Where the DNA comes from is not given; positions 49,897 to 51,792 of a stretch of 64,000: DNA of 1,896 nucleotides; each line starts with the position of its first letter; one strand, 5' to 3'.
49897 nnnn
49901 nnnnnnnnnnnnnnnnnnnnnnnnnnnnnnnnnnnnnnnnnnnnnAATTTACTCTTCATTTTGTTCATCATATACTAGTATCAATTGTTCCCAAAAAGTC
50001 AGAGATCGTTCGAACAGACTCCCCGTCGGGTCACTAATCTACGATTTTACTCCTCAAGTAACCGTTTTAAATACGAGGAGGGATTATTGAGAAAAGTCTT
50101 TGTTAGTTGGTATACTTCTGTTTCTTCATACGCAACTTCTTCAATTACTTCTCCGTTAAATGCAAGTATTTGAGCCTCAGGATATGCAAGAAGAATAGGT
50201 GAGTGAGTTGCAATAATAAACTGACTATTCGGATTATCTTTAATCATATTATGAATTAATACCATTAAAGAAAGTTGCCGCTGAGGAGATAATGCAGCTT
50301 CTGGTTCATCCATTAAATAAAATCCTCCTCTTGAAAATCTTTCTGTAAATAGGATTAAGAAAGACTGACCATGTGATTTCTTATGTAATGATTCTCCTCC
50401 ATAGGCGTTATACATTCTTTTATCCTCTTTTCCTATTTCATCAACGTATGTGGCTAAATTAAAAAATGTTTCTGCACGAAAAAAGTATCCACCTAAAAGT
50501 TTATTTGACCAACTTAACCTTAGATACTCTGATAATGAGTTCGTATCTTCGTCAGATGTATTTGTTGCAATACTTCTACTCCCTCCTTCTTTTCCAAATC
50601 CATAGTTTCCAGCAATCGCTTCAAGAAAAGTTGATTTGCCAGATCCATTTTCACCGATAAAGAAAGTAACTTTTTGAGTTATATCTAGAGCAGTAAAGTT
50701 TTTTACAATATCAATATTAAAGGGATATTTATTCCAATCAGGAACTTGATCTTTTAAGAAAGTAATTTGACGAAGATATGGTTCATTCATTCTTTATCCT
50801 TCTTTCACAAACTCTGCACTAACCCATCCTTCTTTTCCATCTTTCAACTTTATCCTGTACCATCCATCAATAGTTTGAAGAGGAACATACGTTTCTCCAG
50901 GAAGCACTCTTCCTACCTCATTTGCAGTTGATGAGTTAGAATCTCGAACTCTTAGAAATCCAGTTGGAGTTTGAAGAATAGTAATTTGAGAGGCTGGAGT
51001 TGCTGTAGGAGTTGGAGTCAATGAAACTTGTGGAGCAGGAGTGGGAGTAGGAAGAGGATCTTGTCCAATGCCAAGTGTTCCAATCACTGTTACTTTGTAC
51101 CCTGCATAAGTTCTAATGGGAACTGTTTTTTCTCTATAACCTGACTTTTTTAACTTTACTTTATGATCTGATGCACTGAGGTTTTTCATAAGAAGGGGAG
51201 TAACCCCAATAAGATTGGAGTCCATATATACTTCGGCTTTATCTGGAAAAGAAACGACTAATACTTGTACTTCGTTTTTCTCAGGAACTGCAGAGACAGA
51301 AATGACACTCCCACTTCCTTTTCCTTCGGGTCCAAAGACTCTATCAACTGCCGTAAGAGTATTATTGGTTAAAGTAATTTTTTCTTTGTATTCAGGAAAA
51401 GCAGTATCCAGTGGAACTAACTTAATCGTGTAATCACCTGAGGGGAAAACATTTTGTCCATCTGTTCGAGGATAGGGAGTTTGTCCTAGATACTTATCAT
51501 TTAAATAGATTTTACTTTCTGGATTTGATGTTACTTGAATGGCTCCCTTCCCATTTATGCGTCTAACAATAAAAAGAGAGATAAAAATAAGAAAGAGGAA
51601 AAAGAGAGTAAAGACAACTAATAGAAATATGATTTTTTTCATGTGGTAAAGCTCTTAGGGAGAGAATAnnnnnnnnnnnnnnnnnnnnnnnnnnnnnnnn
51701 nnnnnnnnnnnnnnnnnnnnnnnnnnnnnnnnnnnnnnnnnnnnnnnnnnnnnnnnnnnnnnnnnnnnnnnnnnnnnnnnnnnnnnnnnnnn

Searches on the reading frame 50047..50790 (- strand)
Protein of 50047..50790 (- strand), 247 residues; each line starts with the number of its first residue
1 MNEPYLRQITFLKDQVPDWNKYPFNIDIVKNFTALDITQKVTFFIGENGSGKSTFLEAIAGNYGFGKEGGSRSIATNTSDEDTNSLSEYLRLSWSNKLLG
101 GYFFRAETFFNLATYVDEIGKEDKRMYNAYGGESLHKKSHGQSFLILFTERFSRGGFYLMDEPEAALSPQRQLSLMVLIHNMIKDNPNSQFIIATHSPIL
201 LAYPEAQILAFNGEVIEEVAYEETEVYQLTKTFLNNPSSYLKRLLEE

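Call 23: search_protein_families(library=pfam, proteins=[window:50047-50790:-], max_evalue=0.01)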
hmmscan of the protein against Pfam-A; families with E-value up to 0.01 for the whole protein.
window:50047-50790:- (247 aa): 8 families
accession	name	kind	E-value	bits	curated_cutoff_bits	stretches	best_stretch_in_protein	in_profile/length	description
PF13175.12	AAA_15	-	3.1e-16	60.4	32.1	2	135-200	298-373/374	AAA ATPase domain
PF13304.12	AAA_21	-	2.7e-14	54.4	27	2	155-201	259-303/304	AAA domain, putative AbiEii toxin, Type IV TA system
PF02463.25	SMC_N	-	1.9e-11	44.2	40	2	29-60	10-45/220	RecF/RecN/SMC N terminal domain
PF13476.12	AAA_23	-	3.8e-07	31.4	27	1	26-77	7-57/201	AAA domain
PF00005.33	ABC_tran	-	1.7e-05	25.9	25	1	40-68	12-38/137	ABC transporter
PF13555.12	AAA_29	-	4.5e-05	23.6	27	1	34-60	16-43/61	P-loop containing region of AAA domain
PF09818.15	ABC_ATPase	-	0.0013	18.3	23.2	1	15-60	55-100/283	P-loop domain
PF05729.18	NACHT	-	0.0075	16.5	26.7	0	41-62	2-23/167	NACHT domain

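Call 84: search_protein_families(library=padloc, proteins=[window:50047-50790:-], max_evalue=0.001)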
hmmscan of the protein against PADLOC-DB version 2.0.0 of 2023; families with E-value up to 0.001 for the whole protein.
window:50047-50790:- (247 aa): 125 families (the best 25 are shown)
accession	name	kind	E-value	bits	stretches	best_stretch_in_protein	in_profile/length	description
PDLC02979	AriA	-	2.8e-19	68.2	2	135-200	297-372/373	-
PDLC04135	mad3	-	1.4e-17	62.3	2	131-209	255-336/374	mads_3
PDLC02980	AriA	-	2.2e-15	55.4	2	154-202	258-304/304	-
PDLC00290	PtuA1|PtuA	-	3.8e-14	50.9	2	158-219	273-332/414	AAA ATPase domain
PDLC00283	PtuA1|PtuA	-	4.5e-13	47.1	1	158-202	301-345/448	AAA ATPase domain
PDLC04164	AriA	-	5.5e-13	47.1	1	154-202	192-237/253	-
PDLC04244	PDC-M01A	-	7.8e-13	46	1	132-213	320-405/482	-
PDLC02335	AbiLi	-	8.6e-13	46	1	147-242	188-274/326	AbiLi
PDLC00099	GajA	-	1.1e-12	45.8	1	145-202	289-345/626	AAA ATPase domain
PDLC00273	PtuA1|PtuA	-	1.7e-12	45.1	1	151-220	220-292/375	AAA ATPase domain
PDLC00091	GajA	-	2.7e-12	44.3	1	158-214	300-355/627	AAA ATPase domain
PDLC00083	GajA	-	4.2e-12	43.2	1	159-202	298-340/639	AAA ATPase domain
PDLC00298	PtuA1|PtuA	-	6.6e-12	43.2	2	156-215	283-340/423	AAA ATPase domain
PDLC00293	PtuA1|PtuA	-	6.7e-12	43.1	2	156-202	338-387/527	AAA ATPase domain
PDLC00080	GajA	-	6.9e-12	42.9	1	152-203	289-339/622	AAA ATPase domain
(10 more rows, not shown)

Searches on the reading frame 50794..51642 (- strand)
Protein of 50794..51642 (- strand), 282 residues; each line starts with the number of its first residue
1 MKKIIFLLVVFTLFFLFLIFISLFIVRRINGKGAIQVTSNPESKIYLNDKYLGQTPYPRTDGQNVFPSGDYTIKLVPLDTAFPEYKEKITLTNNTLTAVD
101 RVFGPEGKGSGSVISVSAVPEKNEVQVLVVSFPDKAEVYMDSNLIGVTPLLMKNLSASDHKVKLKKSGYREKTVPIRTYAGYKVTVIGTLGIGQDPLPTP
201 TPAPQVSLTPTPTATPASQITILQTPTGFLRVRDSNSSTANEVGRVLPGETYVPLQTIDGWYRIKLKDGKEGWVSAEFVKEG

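Call 83: search_protein_families(library=ncbifam, proteins=[window:50794-51642:-], max_evalue=0.01)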
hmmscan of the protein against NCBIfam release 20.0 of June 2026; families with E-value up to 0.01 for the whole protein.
window:50794-51642:- (282 aa): 6 families
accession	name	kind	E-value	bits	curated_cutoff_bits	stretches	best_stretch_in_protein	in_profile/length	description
NF040675.1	wall_bind_EntD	exception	3e-06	26.7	590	1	227-280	30-82/310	cell wall-binding protein EntD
NF040677.1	wall_bind_EntC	exception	1.3e-05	24.2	770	1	217-281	22-84/422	cell wall-binding protein EntC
NF040670.1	wall_bind_EntA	exception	2.5e-05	23.9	560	1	218-281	23-83/291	cell wall-binding protein EntA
NF040678.1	EntFM_CwpFM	equivalog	9.4e-05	21.6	720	1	226-280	221-274/430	enterotoxin EntFM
TIGR04211.1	SH3_and_anchor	equivalog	0.00024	20.7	65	1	232-281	10-60/198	TIGR04211 family SH3 domain-containing protein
NF040676.1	wall_bind_EntB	exception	0.0013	17.3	780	1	227-281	30-83/490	cell wall-binding protein EntB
